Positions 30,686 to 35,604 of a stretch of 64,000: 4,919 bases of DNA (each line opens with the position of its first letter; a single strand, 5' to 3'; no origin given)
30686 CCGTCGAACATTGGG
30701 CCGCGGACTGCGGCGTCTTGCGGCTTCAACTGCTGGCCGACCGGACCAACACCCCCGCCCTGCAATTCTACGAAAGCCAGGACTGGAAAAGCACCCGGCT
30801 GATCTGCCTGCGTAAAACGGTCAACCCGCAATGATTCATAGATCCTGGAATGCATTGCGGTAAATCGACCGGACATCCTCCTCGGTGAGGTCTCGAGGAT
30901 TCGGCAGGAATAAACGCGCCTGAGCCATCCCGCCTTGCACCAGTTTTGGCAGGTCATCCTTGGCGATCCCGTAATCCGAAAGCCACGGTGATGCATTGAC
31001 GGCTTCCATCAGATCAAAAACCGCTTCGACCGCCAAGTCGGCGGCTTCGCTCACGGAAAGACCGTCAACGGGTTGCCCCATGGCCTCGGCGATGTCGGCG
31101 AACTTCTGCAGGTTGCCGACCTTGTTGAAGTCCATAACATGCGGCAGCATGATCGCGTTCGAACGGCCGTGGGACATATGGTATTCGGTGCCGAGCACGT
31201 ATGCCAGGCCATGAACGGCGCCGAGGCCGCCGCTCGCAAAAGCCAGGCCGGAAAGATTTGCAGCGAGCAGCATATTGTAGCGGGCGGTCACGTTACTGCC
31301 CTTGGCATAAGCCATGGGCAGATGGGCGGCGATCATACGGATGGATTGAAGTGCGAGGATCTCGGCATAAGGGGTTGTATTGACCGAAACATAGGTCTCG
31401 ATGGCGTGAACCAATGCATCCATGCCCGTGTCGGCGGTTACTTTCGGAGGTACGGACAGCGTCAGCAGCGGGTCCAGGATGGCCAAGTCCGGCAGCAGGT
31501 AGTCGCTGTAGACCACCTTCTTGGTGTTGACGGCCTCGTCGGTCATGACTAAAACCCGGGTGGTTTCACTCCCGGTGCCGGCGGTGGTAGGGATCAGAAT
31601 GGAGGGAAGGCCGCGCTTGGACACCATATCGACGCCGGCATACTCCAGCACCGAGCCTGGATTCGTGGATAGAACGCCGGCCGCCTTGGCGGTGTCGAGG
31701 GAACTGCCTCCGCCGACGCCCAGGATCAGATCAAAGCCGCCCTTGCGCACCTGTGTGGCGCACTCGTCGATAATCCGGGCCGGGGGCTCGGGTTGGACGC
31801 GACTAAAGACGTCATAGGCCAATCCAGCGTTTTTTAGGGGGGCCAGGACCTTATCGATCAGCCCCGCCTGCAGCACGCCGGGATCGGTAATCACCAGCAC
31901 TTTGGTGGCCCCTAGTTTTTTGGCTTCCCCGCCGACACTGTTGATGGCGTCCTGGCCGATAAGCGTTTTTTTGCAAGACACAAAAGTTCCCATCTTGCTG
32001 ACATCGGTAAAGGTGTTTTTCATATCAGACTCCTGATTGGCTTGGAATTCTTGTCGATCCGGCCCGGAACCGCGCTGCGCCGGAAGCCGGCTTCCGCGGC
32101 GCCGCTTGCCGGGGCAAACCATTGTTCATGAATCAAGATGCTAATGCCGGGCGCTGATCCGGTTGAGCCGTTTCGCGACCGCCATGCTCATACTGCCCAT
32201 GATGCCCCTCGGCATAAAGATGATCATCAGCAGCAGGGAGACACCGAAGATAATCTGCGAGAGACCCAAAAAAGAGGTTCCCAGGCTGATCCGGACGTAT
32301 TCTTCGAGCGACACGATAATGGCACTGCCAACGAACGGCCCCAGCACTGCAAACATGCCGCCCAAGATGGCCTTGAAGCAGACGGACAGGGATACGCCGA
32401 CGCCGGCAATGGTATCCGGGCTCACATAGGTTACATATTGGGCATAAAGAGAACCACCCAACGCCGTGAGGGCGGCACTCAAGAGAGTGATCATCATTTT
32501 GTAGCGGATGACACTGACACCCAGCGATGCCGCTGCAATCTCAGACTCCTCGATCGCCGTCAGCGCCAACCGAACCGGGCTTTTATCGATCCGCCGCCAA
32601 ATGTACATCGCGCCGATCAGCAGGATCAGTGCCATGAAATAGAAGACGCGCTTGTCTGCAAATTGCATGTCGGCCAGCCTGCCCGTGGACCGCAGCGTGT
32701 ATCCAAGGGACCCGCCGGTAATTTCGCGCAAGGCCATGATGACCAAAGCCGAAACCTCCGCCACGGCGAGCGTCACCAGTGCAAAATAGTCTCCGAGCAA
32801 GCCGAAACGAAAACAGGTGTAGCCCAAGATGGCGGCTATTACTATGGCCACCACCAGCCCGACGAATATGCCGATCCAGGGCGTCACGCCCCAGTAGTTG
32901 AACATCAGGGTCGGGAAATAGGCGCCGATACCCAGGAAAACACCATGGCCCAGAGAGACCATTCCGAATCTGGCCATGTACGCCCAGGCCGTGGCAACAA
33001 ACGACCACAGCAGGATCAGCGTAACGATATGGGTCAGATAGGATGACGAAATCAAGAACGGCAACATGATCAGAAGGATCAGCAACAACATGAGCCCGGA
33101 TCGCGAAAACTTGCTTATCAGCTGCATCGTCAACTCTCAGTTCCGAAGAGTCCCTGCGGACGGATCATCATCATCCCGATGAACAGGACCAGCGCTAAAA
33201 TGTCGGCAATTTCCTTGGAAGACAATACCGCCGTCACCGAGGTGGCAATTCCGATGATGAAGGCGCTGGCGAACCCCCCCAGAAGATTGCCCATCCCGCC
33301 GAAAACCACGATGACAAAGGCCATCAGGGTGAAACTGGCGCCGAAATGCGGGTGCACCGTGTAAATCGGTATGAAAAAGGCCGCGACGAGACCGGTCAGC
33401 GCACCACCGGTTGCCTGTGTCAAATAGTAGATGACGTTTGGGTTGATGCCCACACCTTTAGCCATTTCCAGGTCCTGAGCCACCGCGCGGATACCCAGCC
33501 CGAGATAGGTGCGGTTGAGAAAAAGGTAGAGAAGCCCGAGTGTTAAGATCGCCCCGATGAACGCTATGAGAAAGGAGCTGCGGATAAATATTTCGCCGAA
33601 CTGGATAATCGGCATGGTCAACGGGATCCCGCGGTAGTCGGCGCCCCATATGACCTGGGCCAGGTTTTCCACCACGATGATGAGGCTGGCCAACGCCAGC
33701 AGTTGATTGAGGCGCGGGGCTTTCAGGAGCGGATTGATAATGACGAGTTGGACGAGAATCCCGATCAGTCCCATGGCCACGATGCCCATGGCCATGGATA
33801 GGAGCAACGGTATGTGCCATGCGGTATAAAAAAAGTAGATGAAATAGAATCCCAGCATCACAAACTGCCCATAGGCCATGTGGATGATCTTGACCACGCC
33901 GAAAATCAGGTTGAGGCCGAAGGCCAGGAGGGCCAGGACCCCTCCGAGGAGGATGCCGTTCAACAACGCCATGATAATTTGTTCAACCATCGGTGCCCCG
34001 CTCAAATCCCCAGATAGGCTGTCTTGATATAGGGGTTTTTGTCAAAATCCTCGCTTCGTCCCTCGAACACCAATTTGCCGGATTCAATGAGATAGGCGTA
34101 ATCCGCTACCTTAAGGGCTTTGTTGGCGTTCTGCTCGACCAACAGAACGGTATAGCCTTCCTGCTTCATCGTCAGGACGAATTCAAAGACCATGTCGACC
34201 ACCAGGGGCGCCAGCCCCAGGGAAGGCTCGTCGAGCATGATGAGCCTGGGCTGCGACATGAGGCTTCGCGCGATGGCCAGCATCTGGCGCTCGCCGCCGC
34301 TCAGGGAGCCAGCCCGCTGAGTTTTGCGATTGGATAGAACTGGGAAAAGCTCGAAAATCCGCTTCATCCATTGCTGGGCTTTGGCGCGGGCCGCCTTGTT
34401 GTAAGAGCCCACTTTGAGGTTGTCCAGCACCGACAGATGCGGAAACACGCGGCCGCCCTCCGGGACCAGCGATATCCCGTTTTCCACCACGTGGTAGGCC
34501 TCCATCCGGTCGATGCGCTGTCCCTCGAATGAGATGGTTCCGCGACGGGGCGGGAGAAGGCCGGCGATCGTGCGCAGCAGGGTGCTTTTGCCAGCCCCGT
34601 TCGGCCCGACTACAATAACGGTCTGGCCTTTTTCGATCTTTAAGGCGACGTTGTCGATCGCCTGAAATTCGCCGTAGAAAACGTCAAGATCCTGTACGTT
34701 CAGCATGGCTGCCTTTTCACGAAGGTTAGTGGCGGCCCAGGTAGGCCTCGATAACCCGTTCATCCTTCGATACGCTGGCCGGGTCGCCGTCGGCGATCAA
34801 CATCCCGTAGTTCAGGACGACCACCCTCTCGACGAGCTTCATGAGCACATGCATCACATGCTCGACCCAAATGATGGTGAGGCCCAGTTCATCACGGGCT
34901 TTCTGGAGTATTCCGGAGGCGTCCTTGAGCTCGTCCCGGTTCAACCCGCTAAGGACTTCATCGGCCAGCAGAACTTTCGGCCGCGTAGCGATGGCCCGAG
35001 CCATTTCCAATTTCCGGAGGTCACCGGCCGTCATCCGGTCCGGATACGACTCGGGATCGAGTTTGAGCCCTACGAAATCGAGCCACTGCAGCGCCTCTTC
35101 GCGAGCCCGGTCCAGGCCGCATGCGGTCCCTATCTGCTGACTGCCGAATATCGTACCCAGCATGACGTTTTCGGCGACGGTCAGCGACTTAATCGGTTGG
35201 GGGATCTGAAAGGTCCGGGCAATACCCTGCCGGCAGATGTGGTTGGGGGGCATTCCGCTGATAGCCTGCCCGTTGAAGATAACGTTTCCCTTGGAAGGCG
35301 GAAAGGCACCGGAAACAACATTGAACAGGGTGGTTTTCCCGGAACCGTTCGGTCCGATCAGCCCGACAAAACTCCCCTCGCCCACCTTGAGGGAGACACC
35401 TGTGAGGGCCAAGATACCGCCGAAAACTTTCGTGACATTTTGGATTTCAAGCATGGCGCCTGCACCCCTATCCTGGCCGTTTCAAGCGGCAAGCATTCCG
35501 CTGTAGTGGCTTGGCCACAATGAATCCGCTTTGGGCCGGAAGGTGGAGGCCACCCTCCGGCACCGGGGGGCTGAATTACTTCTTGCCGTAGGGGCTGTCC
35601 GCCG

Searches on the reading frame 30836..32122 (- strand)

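Call 33: search_protein_families(library=pfam, proteins=[window:30836-32122:-], max_evalue=0.00001)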
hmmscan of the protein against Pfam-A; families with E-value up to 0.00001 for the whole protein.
window:30836-32122:- (428 aa): 3 families
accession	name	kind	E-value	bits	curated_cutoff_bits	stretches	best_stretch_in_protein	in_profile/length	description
PF25137.1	ADH_Fe_C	-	2.2e-58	197.6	27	1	229-425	1-194/194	Fe-containing alcohol dehydrogenase family, C-terminal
PF00465.25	Fe-ADH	-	2e-50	171.1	31.3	1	51-218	2-168/168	Iron-containing alcohol dehydrogenase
PF13685.12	Fe-ADH_2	-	1.8e-10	41.5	28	1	55-151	2-96/149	Iron-containing alcohol dehydrogenase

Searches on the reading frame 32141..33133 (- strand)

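Call 33: search_protein_families(library=pfam, proteins=[window:32141-33133:-], max_evalue=0.00001)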
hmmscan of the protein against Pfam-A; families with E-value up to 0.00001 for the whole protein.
window:32141-33133:- (330 aa): 1 family
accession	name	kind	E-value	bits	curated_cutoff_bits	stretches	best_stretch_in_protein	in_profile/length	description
PF02653.21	BPD_transp_2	-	4.7e-29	101.8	26.8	1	33-303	2-268/269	Branched-chain amino acid transport system / permease component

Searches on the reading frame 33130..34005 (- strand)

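Call 33: search_protein_families(library=pfam, proteins=[window:33130-34005:-], max_evalue=0.00001)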
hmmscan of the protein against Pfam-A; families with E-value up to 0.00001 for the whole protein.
window:33130-34005:- (291 aa): 1 family
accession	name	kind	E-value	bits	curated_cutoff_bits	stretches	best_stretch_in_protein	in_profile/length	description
PF02653.21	BPD_transp_2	-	1.9e-30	106.3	26.8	1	14-278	2-268/269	Branched-chain amino acid transport system / permease component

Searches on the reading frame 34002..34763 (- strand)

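Call 33: search_protein_families(library=pfam, proteins=[window:34002-34763:-], max_evalue=0.00001)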
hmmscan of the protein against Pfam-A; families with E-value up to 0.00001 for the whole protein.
window:34002-34763:- (253 aa): 4 families
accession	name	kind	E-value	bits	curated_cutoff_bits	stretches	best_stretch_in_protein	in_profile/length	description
PF00005.33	ABC_tran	-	2.5e-34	119.3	25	1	37-181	2-136/137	ABC transporter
PF13304.12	AAA_21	-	3.9e-10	40.7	27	0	50-107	3-72/304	AAA domain, putative AbiEii toxin, Type IV TA system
PF20703.3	nSTAND1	-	2.2e-07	31.3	27.1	1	23-79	10-60/379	Novel STAND NTPase 1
PF13555.12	AAA_29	-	2.9e-06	27.4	27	0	37-76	13-51/61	P-loop containing region of AAA domain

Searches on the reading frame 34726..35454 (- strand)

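Call 33: search_protein_families(library=pfam, proteins=[window:34726-35454:-], max_evalue=0.00001)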
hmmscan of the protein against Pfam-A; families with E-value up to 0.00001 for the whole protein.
window:34726-35454:- (242 aa): 2 families
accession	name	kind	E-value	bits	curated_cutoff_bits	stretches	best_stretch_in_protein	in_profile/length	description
PF00005.33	ABC_tran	-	5.8e-26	92.2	25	1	17-167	1-135/137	ABC transporter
PF12399.14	BCA_ABC_TP_C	-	1.1e-09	38.2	25.5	1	219-241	2-24/27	Branched-chain amino acid ATP-binding cassette transporter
